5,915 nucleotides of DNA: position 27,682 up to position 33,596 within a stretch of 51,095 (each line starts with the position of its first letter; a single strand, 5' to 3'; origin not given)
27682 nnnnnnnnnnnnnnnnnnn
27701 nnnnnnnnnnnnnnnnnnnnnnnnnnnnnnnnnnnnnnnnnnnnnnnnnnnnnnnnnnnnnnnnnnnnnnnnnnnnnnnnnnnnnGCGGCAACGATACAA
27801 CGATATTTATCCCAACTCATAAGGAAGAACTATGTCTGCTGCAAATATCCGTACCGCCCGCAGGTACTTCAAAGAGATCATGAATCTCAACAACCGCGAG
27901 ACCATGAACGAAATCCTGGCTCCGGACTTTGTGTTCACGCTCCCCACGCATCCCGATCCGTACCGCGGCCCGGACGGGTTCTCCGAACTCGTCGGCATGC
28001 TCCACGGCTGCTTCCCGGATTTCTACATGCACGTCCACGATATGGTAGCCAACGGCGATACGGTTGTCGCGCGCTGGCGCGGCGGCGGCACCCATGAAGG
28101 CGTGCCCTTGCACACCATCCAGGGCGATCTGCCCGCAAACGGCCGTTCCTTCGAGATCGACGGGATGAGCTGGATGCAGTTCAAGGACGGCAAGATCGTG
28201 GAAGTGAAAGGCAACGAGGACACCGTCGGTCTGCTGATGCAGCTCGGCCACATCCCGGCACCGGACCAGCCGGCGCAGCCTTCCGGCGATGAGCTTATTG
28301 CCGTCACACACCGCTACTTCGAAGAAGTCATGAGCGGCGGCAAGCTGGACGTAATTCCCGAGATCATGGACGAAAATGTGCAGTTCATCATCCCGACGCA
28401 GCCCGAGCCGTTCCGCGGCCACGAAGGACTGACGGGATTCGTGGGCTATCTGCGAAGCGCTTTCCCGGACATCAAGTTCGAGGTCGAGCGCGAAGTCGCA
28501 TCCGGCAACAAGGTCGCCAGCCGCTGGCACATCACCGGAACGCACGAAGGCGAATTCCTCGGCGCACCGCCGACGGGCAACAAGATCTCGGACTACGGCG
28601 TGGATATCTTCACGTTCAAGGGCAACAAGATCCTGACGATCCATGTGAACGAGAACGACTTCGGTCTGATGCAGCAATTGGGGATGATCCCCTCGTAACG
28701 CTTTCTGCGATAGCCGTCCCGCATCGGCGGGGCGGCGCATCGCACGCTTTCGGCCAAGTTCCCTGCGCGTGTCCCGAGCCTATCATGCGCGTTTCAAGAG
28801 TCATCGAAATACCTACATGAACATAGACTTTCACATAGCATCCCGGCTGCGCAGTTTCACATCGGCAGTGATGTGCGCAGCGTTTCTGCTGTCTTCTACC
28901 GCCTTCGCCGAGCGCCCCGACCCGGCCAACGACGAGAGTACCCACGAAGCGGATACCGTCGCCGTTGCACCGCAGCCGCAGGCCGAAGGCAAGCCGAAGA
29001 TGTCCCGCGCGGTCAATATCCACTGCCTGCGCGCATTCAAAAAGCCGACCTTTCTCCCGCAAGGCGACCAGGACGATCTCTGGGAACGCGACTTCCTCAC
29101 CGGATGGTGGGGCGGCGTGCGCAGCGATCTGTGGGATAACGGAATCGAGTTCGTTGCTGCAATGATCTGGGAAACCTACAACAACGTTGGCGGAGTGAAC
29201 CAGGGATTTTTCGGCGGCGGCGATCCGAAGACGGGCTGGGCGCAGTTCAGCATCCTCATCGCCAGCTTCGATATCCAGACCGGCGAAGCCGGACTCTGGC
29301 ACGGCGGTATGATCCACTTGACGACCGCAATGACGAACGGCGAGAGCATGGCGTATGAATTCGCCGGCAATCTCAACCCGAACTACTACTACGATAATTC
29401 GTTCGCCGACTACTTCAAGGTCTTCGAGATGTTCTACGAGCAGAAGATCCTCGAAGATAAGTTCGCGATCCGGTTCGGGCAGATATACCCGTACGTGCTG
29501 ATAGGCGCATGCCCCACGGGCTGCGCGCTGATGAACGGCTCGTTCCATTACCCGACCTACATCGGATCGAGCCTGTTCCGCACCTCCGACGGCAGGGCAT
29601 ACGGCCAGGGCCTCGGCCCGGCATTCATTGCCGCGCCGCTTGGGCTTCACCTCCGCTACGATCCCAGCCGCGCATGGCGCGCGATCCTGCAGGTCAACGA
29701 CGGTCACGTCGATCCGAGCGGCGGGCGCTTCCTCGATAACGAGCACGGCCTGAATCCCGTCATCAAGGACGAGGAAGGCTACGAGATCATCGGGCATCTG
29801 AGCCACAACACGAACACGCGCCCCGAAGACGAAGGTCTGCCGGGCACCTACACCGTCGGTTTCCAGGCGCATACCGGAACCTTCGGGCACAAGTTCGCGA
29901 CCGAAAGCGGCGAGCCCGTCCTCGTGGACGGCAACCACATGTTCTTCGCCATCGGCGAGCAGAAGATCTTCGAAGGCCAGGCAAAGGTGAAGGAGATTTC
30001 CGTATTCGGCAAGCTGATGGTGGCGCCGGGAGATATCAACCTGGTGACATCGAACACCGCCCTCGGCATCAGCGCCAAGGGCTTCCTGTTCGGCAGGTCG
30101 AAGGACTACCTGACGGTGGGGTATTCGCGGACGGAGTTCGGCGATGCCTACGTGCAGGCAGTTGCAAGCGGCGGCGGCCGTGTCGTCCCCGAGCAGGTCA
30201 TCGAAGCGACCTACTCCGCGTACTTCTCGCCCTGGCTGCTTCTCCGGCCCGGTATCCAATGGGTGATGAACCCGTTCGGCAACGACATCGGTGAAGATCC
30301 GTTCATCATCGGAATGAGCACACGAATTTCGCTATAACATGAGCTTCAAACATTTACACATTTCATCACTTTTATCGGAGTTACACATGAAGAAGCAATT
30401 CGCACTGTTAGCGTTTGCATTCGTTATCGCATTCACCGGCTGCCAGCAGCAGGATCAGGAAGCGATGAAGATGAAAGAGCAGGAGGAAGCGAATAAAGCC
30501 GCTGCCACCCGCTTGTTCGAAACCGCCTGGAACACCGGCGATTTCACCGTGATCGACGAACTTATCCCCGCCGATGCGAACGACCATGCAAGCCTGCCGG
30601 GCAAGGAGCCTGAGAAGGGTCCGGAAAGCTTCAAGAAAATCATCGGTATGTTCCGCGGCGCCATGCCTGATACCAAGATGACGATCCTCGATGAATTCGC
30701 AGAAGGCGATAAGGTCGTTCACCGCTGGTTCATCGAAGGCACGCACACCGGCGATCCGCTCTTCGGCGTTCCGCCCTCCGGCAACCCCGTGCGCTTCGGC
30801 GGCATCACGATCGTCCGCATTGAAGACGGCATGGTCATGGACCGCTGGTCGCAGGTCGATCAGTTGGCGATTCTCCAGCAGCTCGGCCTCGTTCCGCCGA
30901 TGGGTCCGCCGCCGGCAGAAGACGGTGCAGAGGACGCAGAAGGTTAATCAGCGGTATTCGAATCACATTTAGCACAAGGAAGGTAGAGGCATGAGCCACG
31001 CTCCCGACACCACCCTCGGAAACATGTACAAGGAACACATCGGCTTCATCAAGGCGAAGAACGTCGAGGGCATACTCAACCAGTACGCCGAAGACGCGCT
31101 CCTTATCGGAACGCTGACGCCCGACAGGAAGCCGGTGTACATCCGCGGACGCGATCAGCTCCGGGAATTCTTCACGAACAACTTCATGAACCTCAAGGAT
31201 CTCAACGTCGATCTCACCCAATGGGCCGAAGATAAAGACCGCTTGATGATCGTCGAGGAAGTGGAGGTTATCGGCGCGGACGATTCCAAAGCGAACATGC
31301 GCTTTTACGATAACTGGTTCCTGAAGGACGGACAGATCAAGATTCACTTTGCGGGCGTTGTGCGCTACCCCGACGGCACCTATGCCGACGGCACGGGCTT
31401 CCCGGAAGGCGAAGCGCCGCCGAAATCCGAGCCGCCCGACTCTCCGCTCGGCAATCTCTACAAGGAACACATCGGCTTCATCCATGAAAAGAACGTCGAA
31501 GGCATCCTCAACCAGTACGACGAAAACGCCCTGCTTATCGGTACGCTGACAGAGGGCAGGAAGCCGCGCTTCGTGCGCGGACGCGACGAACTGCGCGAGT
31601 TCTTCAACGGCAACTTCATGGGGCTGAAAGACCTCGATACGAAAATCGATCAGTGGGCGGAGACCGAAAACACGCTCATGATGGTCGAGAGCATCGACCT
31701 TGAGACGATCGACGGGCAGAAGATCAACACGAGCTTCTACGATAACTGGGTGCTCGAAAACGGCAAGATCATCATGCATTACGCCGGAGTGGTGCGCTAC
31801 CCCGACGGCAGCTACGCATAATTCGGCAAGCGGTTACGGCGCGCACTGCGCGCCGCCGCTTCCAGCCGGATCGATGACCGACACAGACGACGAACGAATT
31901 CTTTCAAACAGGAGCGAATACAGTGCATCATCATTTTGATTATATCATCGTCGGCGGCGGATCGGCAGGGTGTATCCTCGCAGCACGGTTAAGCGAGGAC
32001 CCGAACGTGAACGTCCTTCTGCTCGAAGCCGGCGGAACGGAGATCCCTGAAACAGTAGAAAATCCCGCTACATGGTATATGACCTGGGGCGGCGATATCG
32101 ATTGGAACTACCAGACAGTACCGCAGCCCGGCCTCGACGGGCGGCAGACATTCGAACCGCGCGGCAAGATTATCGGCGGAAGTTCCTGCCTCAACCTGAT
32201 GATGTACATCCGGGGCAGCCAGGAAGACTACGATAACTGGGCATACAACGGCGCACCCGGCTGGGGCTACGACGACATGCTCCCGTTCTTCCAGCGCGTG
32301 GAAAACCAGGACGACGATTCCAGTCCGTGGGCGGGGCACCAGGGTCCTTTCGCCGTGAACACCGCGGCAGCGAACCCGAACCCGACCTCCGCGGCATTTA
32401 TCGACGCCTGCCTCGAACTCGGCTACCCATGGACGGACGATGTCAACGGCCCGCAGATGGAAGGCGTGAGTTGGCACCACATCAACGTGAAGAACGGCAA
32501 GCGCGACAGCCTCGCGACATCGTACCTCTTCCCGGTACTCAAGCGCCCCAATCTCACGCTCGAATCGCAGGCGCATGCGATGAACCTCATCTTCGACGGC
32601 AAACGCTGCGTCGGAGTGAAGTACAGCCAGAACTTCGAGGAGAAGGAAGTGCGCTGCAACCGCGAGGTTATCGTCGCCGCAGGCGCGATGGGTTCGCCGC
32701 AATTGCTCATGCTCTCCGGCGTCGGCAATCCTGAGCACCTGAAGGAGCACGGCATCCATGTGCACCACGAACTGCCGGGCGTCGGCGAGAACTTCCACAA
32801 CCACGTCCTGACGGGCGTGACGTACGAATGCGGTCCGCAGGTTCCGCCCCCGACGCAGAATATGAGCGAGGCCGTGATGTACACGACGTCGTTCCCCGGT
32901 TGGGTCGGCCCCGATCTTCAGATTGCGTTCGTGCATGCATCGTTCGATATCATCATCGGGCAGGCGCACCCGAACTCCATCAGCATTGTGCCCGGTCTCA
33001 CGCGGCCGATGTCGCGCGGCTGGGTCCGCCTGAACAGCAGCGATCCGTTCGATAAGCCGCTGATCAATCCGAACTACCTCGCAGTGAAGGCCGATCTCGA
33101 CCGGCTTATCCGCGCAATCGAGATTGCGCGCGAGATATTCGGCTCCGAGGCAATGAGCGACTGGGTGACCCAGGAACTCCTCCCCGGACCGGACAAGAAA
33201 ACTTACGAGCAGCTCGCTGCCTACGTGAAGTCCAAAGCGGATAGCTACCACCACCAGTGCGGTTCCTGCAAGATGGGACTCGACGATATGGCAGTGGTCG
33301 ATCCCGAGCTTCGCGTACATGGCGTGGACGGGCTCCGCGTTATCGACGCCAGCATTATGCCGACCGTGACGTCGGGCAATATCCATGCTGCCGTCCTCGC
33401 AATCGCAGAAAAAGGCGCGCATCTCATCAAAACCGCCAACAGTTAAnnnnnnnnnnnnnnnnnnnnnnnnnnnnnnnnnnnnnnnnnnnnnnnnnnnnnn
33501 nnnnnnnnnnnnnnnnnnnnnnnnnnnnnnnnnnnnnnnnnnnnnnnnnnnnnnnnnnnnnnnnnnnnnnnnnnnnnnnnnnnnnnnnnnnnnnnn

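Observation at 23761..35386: Twelve-kb gene set saturated with NTF2/SnoaL-fold proteins and carrying its own porin: an uncharacterised pathway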

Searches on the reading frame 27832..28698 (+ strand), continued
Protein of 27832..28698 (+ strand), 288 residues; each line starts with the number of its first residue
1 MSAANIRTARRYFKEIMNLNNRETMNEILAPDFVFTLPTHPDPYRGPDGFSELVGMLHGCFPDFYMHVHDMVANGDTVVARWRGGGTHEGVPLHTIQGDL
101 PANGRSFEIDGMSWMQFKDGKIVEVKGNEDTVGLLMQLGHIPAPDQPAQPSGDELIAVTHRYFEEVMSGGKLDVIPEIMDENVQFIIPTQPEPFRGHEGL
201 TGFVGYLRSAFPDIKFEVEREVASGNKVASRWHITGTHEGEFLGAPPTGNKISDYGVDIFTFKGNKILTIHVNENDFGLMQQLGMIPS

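Call 91: fold_search(model_id=the predicted structure, library=pdb)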
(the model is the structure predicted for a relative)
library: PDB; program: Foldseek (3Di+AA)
matches with E <= 10: 1678; with E <= 0.001: 669
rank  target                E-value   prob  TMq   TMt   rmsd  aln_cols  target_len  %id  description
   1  3rga                  3.2e-14  1.00  0.45  0.45   9.2       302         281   15  Crystal structure of epoxide hydrolase for polyether lasalocid A biosynthesis (released 2012-03-07)
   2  4rzm_A                3.4e-14  1.00  0.43  0.45   8.2       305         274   14  Crystal structure of the Lsd19-lasalocid A complex (released 2015-01-21)
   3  4rzm_B                7.5e-14  1.00  0.44  0.44   9.4       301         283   15  Crystal structure of the Lsd19-lasalocid A complex (released 2015-01-21)
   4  3kkg                  3.3e-13  1.00  0.45  0.88   3.5       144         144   24  Crystal structure of Putative SnoaL-like polyketide cyclase (YP_509242.1) from Jannaschia Sp. CCS1 at 1.40 A resolution (released 2009-12-01)
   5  9kw6_B                5.7e-13  1.00  0.48  0.50   8.1       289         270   15  Polyether epoxide hydrolase MonBI-MonBII complex (released 2025-12-10)
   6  2gey_A                1.4e-12  1.00  0.43  0.77   2.1       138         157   25  Crystal Structure of AclR a putative hydroxylase from Streptomyces galilaeus (released 2006-07-18)
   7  2gey_B                1.7e-12  1.00  0.43  0.89   2.2       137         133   25  Crystal Structure of AclR a putative hydroxylase from Streptomyces galilaeus (released 2006-07-18)
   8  9kw6_C                2.2e-12  1.00  0.44  0.47   8.9       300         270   12  Polyether epoxide hydrolase MonBI-MonBII complex (released 2025-12-10)
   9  9kw6_A                2.4e-12  1.00  0.43  0.45   9.0       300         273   13  Polyether epoxide hydrolase MonBI-MonBII complex (released 2025-12-10)
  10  9kw8_C                2.5e-12  1.00  0.44  0.46   8.8       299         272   13  Polyether epoxide hydrolase MonBI-MonBII complex with product analogue (released 2025-12-10)
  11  9kw6_D                2.7e-12  1.00  0.46  0.48   8.9       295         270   13  Polyether epoxide hydrolase MonBI-MonBII complex (released 2025-12-10)
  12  2gey_C                3.4e-12  1.00  0.43  0.80   2.2       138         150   25  Crystal Structure of AclR a putative hydroxylase from Streptomyces galilaeus (released 2006-07-18)
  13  6hnn_A                3.9e-12  1.00  0.41  0.78   3.2       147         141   32  Crystal structure of wild-type IdmH, a putative polyketide cyclase from Streptomyces antibioticus (released 2019-11-06)
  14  6hnn_B                4.4e-12  1.00  0.40  0.79   3.0       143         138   25  Crystal structure of wild-type IdmH, a putative polyketide cyclase from Streptomyces antibioticus (released 2019-11-06)
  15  6hnn_F                5.0e-12  1.00  0.40  0.81   2.8       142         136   32  Crystal structure of wild-type IdmH, a putative polyketide cyclase from Streptomyces antibioticus (released 2019-11-06)
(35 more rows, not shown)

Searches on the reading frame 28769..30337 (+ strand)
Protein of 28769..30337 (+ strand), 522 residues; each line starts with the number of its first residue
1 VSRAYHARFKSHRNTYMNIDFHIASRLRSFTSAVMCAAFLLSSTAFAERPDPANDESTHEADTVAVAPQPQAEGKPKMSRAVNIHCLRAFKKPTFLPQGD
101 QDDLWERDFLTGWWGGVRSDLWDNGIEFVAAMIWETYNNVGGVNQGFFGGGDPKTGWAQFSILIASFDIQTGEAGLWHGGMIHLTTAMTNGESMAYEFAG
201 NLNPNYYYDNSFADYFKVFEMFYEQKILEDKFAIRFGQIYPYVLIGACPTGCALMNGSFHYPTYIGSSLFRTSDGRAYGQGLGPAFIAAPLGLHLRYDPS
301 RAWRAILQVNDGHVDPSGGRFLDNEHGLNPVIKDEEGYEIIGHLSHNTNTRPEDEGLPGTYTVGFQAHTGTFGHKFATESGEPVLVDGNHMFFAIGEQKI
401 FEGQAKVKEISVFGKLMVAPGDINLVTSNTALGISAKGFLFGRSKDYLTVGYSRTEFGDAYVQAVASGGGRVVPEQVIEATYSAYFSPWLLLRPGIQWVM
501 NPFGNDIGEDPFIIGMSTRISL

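Call 4: search_protein_families(library=pfam, proteins=[window:28769-30337:+], max_evalue=0.01)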
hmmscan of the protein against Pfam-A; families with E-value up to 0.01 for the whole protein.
window:28769-30337:+ (522 aa): 1 family
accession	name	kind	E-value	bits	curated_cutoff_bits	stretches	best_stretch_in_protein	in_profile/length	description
PF04966.18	OprB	-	9.9e-36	124.3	22.9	1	173-521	20-371/372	Carbohydrate-selective porin, OprB family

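Call 12: search_protein_families(library=ncbifam, proteins=[window:28769-30337:+], max_evalue=0.001)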
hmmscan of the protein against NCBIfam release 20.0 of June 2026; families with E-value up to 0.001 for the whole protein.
window:28769-30337:+ (522 aa): 0 families

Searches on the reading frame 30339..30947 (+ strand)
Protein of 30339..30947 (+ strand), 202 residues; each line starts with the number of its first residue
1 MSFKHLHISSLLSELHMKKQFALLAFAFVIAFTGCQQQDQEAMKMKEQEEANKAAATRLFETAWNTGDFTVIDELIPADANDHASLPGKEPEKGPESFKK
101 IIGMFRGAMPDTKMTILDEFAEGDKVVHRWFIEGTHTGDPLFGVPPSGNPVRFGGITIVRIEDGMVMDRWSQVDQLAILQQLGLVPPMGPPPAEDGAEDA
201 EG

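Call 4: search_protein_families(library=pfam, proteins=[window:30339-30947:+], max_evalue=0.01)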
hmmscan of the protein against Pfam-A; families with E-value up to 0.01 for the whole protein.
window:30339-30947:+ (202 aa): 2 families
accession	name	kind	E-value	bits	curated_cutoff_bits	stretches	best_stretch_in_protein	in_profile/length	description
PF07366.18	SnoaL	-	1.7e-32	112.4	28.4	1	56-182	3-126/126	SnoaL-like polyketide cyclase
PF12680.13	SnoaL_2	-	8e-17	62.2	27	1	57-166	2-99/102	SnoaL-like domain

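Call 12: search_protein_families(library=ncbifam, proteins=[window:30387-30947:+], max_evalue=0.001)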
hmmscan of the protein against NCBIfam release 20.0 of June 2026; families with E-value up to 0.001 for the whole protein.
window:30387-30947:+ (186 aa): 2 families
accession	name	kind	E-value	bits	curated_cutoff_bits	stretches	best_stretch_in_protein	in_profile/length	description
NF033407.1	SnoaL_meth_ester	subfamily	1.8e-08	34.2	200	1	41-168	8-134/144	SnoaL/DnrD family polyketide biosynthesis methyl ester cyclase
TIGR02096.1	TIGR02096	subfamily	6.4e-08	33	97.1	1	45-167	8-129/129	ketosteroid isomerase-related protein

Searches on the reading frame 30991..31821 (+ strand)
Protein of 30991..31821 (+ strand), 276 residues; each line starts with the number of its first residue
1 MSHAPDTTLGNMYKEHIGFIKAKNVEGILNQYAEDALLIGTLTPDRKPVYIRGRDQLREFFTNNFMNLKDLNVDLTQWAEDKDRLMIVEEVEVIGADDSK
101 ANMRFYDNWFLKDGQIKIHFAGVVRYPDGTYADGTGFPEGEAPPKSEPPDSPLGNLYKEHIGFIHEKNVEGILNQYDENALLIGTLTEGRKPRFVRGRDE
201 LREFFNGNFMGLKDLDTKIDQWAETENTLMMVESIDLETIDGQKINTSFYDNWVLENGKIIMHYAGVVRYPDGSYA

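Call 4: search_protein_families(library=pfam, proteins=[window:30991-31821:+], max_evalue=0.01)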
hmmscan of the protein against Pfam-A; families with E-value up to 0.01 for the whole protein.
window:30991-31821:+ (276 aa): 5 families
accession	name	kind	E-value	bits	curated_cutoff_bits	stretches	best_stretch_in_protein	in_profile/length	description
PF12680.13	SnoaL_2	-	7.6e-20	71.9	27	2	20-117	8-100/102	SnoaL-like domain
PF14534.12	DUF4440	-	6.6e-06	27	25.2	0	21-118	13-107/107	Domain of unknown function (DUF4440)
PF07366.18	SnoaL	-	8.9e-05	22.8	28.4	0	51-87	37-73/126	SnoaL-like polyketide cyclase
PF12954.12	DUF3843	-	0.0019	17.9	25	0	37-94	275-332/410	Protein of unknown function (DUF3843)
PF07080.17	DUF1348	-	0.0027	18.1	22.1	0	48-115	41-109/130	Protein of unknown function (DUF1348)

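Call 12: search_protein_families(library=ncbifam, proteins=[window:30991-31821:+], max_evalue=0.001)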
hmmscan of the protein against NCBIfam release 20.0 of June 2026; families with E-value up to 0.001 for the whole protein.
window:30991-31821:+ (276 aa): 0 families

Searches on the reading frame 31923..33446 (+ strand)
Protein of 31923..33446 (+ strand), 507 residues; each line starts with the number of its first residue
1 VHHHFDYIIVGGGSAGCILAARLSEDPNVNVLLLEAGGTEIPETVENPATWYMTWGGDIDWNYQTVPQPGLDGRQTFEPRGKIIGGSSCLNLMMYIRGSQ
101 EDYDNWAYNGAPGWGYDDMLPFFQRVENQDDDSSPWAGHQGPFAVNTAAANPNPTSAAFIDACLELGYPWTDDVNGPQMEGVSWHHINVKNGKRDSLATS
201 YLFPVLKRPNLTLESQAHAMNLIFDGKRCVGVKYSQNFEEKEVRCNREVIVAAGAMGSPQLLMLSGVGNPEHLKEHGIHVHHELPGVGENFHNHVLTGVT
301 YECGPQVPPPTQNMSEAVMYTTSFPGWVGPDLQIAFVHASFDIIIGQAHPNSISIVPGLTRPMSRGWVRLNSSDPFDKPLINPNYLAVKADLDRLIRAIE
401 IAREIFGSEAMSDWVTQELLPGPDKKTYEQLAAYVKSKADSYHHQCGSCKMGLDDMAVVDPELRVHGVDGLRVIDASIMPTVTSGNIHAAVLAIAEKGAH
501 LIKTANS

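Call 4: search_protein_families(library=pfam, proteins=[window:31923-33446:+], max_evalue=0.01)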
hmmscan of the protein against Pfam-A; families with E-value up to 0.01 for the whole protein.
window:31923-33446:+ (507 aa): 7 families
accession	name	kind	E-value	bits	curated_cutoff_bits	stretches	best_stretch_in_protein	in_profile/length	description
PF00732.25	GMC_oxred_N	-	1.4e-54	185.6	23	1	5-295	1-217/218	GMC oxidoreductase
PF05199.19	GMC_oxred_C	-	2.5e-40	138.7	24.6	1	362-495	1-139/139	GMC oxidoreductase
PF00890.30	FAD_binding_2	-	2.6e-06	27.3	20.4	0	6-38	1-32/414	FAD binding domain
PF01266.30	DAO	-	8.2e-06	26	27.9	1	6-37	1-31/353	FAD dependent oxidoreductase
PF05834.18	Lycopene_cycl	-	1.9e-05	24.3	23.4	1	6-52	1-45/380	Lycopene cyclase protein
PF13450.12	NAD_binding_8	-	0.00014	22.5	21.9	1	9-37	1-28/68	NAD(P)-binding Rossmann-like domain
PF07992.20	Pyr_redox_2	-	0.0017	18.2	26.1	0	5-39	1-34/291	Pyridine nucleotide-disulphide oxidoreductase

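Call 12: search_protein_families(library=ncbifam, proteins=[window:31923-33446:+], max_evalue=0.001)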
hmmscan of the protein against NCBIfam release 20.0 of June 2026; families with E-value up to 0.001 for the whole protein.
window:31923-33446:+ (507 aa): 8 families
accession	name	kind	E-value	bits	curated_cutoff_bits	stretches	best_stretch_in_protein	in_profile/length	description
NF002550.0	PRK02106.1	subfamily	4.1e-156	520.8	605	2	2-305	3-310/563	choline dehydrogenase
TIGR01810.1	betA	equivalog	2.5e-142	475.2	732.1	2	6-304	1-302/532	choline dehydrogenase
TIGR03970.1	mycofact_MftG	equivalog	1.5e-104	350.6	387.45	1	6-502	2-486/487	mycofactocin dehydrogenase MftG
TIGR04542.1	GMC_mycofac_2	equivalog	1.6e-39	136.2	400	2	6-276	1-248/425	mycofactocin system GMC family oxidoreductase MftG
NF038210.1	GMC_mycofac_3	equivalog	1.4e-17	63.6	300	2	226-499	178-409/418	mycofactocin system GMC family oxidoreductase MftG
TIGR00551.1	nadB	equivalog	2e-05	23.5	452.75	0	205-257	138-189/489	L-aspartate oxidase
NF058674.1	CholsOxChoxAB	equivalog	2.6e-05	22.9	850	0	2-45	3-45/535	cholesterol oxidase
TIGR01790.1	carotene-cycl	subfamily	0.00049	19.3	209.5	1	6-39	1-33/387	lycopene cyclase family protein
